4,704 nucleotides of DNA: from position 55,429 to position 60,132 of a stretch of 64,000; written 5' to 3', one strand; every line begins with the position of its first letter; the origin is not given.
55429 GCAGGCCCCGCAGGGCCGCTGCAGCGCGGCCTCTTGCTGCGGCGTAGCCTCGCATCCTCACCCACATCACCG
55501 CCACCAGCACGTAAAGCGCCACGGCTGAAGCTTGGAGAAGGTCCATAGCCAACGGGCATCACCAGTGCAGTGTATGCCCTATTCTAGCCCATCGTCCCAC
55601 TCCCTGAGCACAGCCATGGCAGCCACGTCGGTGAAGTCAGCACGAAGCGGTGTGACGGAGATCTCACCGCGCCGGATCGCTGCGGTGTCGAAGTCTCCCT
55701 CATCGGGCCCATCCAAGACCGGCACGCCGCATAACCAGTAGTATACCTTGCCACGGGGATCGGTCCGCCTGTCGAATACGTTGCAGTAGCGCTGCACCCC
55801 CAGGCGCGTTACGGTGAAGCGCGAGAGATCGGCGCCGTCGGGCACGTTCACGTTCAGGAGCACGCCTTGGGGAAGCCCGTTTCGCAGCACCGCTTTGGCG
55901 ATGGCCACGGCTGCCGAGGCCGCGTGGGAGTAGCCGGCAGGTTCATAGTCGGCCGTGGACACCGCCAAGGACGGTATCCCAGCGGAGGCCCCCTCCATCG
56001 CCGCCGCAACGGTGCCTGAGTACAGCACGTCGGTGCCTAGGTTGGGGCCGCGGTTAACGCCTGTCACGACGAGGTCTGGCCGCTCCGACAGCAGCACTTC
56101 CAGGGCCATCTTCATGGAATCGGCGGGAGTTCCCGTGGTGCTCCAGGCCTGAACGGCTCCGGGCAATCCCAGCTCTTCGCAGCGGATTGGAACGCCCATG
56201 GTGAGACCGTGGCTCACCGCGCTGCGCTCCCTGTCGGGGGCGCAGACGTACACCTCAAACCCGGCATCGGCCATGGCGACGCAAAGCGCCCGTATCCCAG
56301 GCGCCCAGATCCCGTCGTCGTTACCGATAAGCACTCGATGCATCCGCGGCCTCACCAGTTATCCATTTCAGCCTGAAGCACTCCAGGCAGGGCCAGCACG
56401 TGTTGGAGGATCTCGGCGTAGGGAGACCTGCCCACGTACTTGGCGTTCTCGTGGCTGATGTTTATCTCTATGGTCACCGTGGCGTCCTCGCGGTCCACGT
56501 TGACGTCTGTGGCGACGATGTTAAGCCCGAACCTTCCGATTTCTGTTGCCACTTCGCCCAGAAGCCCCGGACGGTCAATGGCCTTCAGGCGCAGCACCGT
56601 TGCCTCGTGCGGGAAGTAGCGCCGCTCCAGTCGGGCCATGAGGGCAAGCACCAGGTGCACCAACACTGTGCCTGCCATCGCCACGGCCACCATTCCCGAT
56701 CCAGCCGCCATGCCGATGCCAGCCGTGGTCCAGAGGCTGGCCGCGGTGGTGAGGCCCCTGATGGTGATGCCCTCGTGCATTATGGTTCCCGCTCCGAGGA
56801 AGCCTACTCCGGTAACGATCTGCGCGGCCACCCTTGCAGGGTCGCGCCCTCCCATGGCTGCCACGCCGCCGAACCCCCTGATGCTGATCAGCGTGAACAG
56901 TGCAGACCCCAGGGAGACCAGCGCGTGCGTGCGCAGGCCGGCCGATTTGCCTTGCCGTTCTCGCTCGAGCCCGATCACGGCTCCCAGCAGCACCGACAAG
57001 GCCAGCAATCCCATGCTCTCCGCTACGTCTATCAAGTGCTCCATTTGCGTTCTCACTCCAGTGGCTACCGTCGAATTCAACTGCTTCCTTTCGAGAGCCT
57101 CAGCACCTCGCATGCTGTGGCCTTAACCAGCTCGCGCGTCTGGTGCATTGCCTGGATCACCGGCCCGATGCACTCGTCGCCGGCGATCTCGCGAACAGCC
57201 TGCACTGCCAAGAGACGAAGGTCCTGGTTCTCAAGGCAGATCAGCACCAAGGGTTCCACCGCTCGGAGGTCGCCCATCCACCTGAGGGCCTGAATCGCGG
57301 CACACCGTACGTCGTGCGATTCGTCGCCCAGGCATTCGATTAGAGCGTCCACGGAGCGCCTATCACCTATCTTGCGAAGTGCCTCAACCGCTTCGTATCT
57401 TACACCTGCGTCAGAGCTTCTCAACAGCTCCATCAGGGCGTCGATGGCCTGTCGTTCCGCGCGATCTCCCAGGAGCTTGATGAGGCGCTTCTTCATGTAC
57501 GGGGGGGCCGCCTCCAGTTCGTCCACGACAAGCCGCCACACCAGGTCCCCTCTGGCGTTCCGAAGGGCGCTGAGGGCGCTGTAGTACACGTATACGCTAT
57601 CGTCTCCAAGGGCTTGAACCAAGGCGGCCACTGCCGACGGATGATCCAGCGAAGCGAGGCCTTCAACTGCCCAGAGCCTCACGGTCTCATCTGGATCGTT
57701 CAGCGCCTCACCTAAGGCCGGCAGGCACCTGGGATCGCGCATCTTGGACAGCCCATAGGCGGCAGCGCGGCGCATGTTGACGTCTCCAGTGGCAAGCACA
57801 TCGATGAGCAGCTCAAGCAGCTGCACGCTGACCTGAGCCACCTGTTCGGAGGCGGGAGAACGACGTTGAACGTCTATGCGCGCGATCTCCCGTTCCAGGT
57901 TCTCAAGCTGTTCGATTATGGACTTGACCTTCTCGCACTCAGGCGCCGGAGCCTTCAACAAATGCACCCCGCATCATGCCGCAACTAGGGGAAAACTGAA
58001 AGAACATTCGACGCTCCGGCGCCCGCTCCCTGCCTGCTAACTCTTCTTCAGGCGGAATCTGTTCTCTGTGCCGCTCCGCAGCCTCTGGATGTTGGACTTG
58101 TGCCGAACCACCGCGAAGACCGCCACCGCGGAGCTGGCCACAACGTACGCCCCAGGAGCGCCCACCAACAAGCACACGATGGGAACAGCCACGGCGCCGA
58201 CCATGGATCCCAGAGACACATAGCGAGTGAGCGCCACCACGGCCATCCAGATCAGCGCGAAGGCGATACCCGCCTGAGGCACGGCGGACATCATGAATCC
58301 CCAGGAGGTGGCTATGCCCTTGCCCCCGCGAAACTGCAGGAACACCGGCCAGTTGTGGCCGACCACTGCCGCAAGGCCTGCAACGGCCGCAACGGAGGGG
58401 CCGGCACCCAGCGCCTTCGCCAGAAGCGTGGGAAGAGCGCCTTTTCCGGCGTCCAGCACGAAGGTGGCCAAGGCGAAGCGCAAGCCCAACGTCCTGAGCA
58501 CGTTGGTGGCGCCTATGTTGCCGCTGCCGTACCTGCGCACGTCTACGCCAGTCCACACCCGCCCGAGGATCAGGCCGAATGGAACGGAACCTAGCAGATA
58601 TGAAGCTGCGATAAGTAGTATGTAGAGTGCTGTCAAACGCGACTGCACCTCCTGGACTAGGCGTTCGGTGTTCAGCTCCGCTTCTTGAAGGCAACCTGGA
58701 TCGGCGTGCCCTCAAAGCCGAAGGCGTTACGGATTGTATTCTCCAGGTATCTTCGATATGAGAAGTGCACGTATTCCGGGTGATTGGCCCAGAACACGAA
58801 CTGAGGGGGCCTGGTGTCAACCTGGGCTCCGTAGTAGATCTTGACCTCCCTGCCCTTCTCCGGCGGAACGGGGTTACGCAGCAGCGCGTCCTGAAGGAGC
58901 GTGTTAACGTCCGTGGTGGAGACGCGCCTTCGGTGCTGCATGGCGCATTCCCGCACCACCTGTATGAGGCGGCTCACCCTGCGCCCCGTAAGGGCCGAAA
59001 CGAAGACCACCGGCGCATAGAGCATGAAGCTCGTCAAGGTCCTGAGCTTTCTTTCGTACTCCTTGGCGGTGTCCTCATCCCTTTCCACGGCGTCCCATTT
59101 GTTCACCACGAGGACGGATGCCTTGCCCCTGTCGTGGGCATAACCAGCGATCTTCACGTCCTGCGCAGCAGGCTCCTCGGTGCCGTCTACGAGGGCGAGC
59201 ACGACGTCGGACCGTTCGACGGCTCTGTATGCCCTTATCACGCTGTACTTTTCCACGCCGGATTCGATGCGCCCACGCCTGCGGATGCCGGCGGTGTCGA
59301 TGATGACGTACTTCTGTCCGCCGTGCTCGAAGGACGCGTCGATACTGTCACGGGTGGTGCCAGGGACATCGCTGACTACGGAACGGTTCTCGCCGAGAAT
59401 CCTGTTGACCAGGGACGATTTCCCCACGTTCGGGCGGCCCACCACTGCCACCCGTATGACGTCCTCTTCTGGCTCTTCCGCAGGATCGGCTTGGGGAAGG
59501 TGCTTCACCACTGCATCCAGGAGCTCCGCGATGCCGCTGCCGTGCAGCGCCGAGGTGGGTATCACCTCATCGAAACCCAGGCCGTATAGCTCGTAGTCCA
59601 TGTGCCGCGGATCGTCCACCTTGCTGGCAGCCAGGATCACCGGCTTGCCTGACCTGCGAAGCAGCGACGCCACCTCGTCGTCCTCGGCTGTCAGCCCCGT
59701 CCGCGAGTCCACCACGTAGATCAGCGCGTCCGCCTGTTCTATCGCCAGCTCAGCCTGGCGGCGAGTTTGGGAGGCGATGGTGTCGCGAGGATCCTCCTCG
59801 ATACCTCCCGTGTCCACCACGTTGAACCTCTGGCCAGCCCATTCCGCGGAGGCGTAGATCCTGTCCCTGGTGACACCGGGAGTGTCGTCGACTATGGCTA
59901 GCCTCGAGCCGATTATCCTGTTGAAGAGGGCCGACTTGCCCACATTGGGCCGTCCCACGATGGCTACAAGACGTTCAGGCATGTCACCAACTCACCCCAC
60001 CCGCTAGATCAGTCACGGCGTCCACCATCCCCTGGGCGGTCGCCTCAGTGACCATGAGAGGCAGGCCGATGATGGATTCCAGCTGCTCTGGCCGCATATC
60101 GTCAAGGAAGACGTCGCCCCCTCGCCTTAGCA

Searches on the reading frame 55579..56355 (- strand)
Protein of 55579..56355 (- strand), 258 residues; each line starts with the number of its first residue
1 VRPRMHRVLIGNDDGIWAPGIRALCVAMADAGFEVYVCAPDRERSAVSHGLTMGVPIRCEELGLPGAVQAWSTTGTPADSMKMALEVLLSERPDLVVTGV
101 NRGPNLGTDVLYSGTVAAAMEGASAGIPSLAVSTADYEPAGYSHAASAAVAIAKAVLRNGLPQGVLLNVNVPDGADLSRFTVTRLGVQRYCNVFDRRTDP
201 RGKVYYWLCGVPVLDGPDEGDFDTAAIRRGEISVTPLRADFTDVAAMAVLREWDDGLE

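Call 48: search_protein_families(library=pfam, proteins=[window:55579-56355:-], max_evalue=0.00001)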
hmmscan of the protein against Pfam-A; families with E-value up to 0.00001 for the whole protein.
window:55579-56355:- (258 aa): 1 family
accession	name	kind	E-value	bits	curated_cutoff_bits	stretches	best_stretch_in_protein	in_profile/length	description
PF01975.23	SurE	-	6.2e-58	196.1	22.1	1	8-190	1-187/189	Survival protein SurE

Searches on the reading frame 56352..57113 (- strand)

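Call 48: search_protein_families(library=pfam, proteins=[window:56352-57113:-], max_evalue=0.00001)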
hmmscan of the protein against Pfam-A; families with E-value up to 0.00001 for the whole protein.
window:56352-57113:- (253 aa): 2 families
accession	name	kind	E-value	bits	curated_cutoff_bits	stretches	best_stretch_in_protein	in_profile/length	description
PF02308.21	MgtC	-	3.1e-39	134.5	31.4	1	37-164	1-120/121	MgtC family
PF01842.31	ACT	-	4.7e-07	29.9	27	1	172-218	1-50/66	ACT domain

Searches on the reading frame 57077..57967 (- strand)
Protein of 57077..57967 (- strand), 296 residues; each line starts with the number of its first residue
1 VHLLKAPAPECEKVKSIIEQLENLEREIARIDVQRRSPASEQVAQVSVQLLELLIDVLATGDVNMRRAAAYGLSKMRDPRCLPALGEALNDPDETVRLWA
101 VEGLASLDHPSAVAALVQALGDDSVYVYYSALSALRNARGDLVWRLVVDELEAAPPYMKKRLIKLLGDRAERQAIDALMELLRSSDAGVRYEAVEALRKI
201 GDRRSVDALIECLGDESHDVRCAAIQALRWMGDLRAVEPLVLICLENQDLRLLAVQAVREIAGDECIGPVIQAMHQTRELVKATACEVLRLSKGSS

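Call 48: search_protein_families(library=pfam, proteins=[window:57077-57967:-], max_evalue=0.00001)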
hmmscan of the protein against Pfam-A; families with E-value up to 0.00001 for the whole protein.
window:57077-57967:- (296 aa): 5 families
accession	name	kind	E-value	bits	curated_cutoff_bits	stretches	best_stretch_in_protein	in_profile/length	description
PF13646.12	HEAT_2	-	1.3e-40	138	27.7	3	148-229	5-88/88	HEAT repeats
PF03130.22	HEAT_PBS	-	2.2e-24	83.5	20.9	1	189-215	1-27/27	PBS lyase HEAT-like repeat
PF02985.28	HEAT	-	9.2e-16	56.9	23.5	0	207-228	3-24/31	HEAT repeat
PF00514.29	Arm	-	1.1e-12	47.9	20.6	0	174-200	13-39/41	Armadillo/beta-catenin-like repeat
PF13513.12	HEAT_EZ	-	3.7e-11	43.7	27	0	170-200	25-55/55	HEAT-like repeat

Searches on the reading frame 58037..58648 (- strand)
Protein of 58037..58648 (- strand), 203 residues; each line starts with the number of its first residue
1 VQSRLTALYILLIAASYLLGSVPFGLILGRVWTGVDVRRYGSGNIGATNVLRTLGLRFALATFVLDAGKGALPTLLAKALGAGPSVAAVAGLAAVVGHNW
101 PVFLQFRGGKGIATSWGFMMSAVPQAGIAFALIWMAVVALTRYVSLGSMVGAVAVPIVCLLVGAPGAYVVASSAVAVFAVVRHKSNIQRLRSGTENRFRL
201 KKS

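Call 48: search_protein_families(library=pfam, proteins=[window:58037-58648:-], max_evalue=0.00001)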
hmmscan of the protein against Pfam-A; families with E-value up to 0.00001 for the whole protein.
window:58037-58648:- (203 aa): 1 family
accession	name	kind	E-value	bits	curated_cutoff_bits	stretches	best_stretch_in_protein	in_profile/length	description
PF02660.20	G3P_acyltransf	-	4.2e-56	190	24.1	1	16-190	2-164/164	Glycerol-3-phosphate acyltransferase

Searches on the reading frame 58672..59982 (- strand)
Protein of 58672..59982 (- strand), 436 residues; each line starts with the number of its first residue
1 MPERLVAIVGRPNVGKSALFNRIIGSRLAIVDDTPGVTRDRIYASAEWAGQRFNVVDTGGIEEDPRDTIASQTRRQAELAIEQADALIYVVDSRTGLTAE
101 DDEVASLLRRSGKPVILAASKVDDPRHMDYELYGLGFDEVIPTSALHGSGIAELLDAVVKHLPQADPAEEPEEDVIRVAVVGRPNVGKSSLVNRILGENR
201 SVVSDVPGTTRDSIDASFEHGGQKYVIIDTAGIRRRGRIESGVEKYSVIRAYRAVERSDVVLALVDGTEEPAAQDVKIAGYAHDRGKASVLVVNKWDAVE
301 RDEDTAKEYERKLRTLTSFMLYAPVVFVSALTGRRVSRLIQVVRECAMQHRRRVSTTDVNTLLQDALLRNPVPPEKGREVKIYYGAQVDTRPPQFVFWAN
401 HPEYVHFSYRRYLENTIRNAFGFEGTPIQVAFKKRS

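Call 48: search_protein_families(library=pfam, proteins=[window:58672-59982:-], max_evalue=0.00001)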
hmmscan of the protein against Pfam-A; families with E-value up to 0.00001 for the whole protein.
window:58672-59982:- (436 aa): 10 families
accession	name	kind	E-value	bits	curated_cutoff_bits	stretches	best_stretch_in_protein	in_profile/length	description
PF01926.29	MMR_HSR1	-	1.7e-60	202.5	21.9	2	6-121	2-113/113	50S ribosome-binding GTPase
PF14714.11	KH_dom-like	-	2.8e-32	111.3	27.3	1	353-433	1-81/81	KH-domain-like of EngA bacterial GTPase enzymes, C-terminal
PF02421.24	FeoB_N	-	7e-30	104.1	27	2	177-341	2-154/156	Ferrous iron transport protein B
PF00009.33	GTP_EFTU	-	1.8e-26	93.3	26.5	2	35-164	53-188/188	Elongation factor Tu GTP binding domain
PF04548.22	AIG1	-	4.6e-17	62.5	27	1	7-110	4-109/212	AIG1 family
PF00350.29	Dynamin_N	-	7.5e-14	52.5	27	0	178-211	1-34/168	Dynamin family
PF03193.22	RsgA_GTPase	-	8.5e-09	35.9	30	0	178-235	109-170/174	RsgA GTPase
PF08477.19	Roc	-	2.8e-07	31.2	27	0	6-123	2-119/119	Ras of Complex, Roc, domain of DAPkinase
PF03308.22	MeaB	-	1.2e-06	28.2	23.1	0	288-347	173-235/273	Methylmalonyl Co-A mutase-associated GTPase MeaB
PF00071.28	Ras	-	1.4e-06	28.4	21.6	0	178-237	2-62/162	Ras family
